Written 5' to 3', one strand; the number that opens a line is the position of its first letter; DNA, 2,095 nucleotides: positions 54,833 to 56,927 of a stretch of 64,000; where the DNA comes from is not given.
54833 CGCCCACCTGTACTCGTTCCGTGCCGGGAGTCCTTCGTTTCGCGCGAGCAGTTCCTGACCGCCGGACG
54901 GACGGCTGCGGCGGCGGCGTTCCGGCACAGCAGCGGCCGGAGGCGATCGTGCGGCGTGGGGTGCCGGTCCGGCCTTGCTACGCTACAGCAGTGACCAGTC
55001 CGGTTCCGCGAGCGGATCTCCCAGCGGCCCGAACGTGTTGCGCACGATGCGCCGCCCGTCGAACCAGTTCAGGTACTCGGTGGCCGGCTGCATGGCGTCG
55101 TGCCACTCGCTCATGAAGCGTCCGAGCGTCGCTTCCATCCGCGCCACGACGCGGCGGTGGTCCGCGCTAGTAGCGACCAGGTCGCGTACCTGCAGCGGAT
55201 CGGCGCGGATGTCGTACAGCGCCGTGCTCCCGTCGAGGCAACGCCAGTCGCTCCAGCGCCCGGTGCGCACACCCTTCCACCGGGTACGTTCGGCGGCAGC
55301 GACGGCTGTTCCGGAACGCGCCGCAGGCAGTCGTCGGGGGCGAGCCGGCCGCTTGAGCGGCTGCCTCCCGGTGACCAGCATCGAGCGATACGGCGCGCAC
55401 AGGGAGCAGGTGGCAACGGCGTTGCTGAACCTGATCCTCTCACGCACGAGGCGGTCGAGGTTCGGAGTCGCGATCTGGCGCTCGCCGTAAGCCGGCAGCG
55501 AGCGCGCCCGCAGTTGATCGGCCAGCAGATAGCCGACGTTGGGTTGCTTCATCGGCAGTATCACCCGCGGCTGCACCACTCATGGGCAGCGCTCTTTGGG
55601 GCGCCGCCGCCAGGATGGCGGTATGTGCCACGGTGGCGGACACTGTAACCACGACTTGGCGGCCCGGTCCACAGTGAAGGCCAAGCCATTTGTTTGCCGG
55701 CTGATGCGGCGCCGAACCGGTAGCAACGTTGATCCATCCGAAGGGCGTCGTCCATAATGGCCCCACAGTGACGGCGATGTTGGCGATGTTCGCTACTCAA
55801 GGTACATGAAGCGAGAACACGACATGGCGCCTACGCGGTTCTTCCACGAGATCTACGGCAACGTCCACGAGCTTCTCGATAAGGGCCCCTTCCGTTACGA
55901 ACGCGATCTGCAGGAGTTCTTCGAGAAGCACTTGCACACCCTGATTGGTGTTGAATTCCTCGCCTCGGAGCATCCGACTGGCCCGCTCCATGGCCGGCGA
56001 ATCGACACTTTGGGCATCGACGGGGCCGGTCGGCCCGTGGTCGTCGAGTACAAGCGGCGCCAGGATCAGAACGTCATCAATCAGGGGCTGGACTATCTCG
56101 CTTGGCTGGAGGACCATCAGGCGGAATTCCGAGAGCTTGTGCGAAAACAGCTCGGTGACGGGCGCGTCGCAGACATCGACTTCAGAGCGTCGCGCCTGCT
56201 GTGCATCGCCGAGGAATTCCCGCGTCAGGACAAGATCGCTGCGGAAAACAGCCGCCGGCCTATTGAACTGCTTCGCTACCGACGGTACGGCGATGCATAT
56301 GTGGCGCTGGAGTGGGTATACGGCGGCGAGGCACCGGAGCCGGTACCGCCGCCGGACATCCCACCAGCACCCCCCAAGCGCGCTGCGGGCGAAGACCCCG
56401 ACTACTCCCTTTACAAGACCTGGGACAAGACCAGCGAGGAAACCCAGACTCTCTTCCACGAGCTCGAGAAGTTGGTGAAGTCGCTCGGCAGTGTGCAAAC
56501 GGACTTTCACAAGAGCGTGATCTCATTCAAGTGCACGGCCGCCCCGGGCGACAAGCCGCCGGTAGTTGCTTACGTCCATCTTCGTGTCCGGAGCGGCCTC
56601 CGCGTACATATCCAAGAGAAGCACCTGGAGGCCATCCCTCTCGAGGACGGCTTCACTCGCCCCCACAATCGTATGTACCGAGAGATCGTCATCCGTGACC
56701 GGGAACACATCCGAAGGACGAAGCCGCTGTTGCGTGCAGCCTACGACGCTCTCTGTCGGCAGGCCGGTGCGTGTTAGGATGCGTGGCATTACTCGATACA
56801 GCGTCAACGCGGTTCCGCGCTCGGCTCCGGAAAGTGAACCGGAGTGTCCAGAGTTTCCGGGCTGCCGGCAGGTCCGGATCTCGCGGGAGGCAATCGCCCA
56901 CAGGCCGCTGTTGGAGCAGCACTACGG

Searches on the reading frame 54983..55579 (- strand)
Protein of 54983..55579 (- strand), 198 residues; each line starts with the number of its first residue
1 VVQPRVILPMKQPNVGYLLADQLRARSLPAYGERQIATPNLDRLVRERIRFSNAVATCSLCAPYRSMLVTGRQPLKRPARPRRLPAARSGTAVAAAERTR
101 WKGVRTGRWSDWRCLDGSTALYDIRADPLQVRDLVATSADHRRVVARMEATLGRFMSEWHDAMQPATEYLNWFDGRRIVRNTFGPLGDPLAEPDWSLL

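Call 85: search_protein_families(library=pfam, proteins=[window:54983-55579:-], max_evalue=0.0001)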
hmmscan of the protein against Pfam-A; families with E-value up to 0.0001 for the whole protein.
window:54983-55579:- (198 aa): 1 family
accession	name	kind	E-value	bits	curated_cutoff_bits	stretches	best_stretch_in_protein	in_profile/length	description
PF00884.28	Sulfatase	-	1e-09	38.6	25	1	13-76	1-64/301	Sulfatase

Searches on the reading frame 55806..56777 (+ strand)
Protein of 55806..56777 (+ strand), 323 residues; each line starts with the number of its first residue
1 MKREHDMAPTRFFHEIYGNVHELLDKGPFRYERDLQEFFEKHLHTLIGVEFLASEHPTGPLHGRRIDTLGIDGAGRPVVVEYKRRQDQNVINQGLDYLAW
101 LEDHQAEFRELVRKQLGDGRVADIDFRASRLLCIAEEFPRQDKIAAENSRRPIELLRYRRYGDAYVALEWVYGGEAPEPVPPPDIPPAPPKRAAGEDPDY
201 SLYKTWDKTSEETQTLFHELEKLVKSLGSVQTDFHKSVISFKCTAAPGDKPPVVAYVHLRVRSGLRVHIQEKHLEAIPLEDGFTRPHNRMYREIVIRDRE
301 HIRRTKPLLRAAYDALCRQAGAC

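Call 3: search_protein_families(library=pfam, proteins=[window:55806-56777:+], max_evalue=1)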
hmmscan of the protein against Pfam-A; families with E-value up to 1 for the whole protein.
window:55806-56777:+ (323 aa): 5 families
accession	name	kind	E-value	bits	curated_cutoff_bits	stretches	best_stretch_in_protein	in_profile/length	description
PF18899.5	DUF5655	-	0.0002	21.8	24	1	205-314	4-107/109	Domain of unknown function (DUF5655)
PF04559.17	Herpes_UL17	-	0.066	12.5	25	1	116-321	120-309/502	Herpesvirus UL17 protein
PF14082.12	SduA_C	-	0.14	12.8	27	1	32-92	4-61/159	Shedu protein SduA, C-terminal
PF01939.22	NucS_C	-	0.15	12.5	24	1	65-106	33-75/124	Endonuclease NucS C-terminal domain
PF00617.24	RasGEF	-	0.23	11.8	23.1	1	200-230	102-132/181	RasGEF domain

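Call 4: search_protein_families(library=padloc, proteins=[window:55806-56777:+], max_evalue=1)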
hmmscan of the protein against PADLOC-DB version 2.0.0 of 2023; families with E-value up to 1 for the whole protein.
window:55806-56777:+ (323 aa): 7 families
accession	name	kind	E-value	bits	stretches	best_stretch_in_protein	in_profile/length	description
PDLC04946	PDC-S18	-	1.3e-72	242.9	1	4-318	15-325/365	-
PDLC04945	PDC-S18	-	4.4e-35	119.5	1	22-244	12-234/302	-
PDLC04916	PDC-S11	-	2.8e-08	31.2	1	25-111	18-105/358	-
PDLC04944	PDC-S18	-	4.6e-07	27.5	1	27-245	18-234/307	-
PDLC04915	PDC-S11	-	1.6e-06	25.7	1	32-146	27-143/379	-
PDLC04909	PDC-S11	-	4.7e-05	21.1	1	33-88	28-84/347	-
PDLC00405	SduA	-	0.02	12.4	1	22-101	149-222/323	DUF4263 domain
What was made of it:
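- Checked: 55806-56777: a weak DUF5655 hit but a strong PADLOC PDC-S18 hit, E 1e-72 (calls 3, 4).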

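Call 5: search_protein_families(library=ncbifam, proteins=[window:55806-56777:+], max_evalue=1)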
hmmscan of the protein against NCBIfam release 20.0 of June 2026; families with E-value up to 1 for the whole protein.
window:55806-56777:+ (323 aa): 2 families
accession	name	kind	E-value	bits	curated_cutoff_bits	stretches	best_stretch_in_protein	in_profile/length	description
NF003270.0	PRK04247.1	equivalog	0.0004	19.5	216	1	32-107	130-204/250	endonuclease NucS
NF002876.0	PRK03298.1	equivalog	0.022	14.1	252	1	32-103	105-174/224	endonuclease NucS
